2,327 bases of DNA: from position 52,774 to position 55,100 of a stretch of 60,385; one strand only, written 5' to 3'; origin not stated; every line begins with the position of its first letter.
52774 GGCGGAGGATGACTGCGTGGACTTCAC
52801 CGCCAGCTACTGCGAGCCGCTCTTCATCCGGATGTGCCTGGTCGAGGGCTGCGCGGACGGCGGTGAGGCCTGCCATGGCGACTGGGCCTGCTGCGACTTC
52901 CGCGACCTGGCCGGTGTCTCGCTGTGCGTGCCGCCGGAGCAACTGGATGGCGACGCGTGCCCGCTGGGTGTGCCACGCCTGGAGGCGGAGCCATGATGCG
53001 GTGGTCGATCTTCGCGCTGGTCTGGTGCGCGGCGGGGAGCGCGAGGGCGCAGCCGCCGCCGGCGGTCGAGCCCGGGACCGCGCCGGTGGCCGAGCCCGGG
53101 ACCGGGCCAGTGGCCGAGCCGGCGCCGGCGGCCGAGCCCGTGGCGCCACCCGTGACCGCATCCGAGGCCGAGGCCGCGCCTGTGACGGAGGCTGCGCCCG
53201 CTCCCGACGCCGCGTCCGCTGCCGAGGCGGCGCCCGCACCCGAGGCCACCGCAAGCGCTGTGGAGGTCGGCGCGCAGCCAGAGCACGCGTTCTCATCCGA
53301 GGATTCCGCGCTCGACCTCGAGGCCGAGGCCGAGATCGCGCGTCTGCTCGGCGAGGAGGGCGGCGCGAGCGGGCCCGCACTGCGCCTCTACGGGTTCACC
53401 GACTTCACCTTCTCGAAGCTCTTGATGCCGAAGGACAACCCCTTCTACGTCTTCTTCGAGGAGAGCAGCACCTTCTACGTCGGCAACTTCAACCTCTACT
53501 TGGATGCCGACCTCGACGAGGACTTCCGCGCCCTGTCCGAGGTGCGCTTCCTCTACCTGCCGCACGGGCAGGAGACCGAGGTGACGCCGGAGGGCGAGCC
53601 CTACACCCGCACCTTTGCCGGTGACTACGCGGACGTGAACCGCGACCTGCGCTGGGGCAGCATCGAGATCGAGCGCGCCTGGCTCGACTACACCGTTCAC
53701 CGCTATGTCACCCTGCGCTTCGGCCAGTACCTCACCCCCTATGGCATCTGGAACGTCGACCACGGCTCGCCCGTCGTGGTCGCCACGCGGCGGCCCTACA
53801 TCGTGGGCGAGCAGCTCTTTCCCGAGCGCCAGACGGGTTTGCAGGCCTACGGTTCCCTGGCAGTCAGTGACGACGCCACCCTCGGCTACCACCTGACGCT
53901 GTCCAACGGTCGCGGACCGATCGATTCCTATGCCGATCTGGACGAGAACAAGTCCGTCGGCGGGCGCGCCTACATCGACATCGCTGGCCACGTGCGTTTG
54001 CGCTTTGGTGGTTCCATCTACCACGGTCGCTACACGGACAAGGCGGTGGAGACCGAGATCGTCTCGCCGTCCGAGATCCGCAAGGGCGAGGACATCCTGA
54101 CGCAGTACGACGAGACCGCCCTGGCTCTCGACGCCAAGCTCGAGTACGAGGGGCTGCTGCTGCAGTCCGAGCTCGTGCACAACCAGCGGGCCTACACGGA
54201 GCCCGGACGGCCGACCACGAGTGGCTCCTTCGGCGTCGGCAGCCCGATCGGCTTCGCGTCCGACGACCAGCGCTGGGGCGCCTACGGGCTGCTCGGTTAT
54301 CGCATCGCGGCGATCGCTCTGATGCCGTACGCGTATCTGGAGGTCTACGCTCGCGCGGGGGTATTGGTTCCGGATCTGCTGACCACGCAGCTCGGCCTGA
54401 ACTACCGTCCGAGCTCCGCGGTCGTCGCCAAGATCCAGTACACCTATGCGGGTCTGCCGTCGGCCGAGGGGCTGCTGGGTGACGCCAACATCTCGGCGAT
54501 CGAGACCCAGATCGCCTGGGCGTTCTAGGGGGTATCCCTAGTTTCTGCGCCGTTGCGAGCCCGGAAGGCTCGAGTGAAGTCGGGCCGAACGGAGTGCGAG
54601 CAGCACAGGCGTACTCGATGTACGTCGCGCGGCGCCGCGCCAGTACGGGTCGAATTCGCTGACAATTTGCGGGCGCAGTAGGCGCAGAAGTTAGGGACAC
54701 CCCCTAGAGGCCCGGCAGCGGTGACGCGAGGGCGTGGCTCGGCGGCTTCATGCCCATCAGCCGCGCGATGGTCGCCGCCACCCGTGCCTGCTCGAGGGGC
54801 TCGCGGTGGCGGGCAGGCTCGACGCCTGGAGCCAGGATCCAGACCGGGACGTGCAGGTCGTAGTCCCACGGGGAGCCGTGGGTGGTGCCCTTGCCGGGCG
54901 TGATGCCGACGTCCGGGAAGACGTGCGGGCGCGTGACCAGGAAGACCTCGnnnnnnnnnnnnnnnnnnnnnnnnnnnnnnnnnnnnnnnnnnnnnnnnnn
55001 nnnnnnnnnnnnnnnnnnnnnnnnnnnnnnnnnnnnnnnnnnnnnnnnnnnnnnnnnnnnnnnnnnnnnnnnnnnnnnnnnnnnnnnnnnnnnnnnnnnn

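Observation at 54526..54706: Different TA-flanked MITE fills the gap between two convergent genes and regenerates both TAG stops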

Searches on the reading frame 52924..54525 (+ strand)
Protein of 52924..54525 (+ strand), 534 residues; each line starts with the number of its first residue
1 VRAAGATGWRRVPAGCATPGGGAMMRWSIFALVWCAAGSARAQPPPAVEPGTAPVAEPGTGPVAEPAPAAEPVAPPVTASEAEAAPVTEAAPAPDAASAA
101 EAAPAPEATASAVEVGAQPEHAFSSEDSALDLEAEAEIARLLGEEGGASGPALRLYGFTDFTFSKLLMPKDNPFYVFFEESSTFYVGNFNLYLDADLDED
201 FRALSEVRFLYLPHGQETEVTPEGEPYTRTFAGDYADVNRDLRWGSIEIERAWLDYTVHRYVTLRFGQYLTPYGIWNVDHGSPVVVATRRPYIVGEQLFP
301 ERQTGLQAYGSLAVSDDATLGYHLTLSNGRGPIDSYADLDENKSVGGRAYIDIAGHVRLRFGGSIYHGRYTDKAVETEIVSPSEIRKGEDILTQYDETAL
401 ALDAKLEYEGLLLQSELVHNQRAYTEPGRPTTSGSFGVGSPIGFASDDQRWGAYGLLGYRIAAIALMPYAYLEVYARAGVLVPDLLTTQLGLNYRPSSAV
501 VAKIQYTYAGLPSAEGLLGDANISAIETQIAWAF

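Call 14: search_protein_families(library=pfam, proteins=[window:52924-54525:+])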
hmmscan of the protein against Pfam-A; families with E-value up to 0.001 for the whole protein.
window:52924-54525:+ (534 aa): 0 families

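Call 23: find_encoding_contigs(protein=window:52924-54525:+, flank=3000, max_places=10)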
Protein window:52924-54525:+ (534 aa): no gene with exactly this product is on record in the collection.

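Call 102: search_protein_families(library=pfam, proteins=[window:52996-54525:+], max_evalue=5)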
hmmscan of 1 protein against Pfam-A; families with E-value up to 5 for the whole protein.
window:52996-54525:+ (510 aa): 1 family
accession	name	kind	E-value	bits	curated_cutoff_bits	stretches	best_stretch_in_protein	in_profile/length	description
PF07396.17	Porin_O_P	-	0.078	12.6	20.9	1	221-261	67-104/370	Phosphate-selective porin O and P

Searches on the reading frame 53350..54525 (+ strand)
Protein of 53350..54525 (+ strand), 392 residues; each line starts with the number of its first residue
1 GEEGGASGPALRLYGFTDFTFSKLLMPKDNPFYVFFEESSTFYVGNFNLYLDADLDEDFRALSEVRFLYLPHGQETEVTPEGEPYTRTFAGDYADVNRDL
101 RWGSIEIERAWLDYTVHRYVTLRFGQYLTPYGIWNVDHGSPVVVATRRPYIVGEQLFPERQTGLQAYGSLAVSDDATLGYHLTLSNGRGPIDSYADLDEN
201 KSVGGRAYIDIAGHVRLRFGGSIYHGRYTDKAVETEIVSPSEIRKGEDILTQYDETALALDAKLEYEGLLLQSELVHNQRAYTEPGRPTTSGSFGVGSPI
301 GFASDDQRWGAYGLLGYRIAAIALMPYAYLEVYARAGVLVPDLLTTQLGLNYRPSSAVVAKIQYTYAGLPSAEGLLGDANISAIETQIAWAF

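Call 103: search_solved_structures(query=window:53350-54525:+, max_evalue=1)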
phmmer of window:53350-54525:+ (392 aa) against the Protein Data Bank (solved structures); distinct sequences matched with E-value up to 1: 0.

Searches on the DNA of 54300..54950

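Call 42: search_rna_families(source=window, start=54300, end=54950, threshold=evalue, max_evalue=1)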
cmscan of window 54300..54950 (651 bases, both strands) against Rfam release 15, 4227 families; matches with E-value up to 1: 0.
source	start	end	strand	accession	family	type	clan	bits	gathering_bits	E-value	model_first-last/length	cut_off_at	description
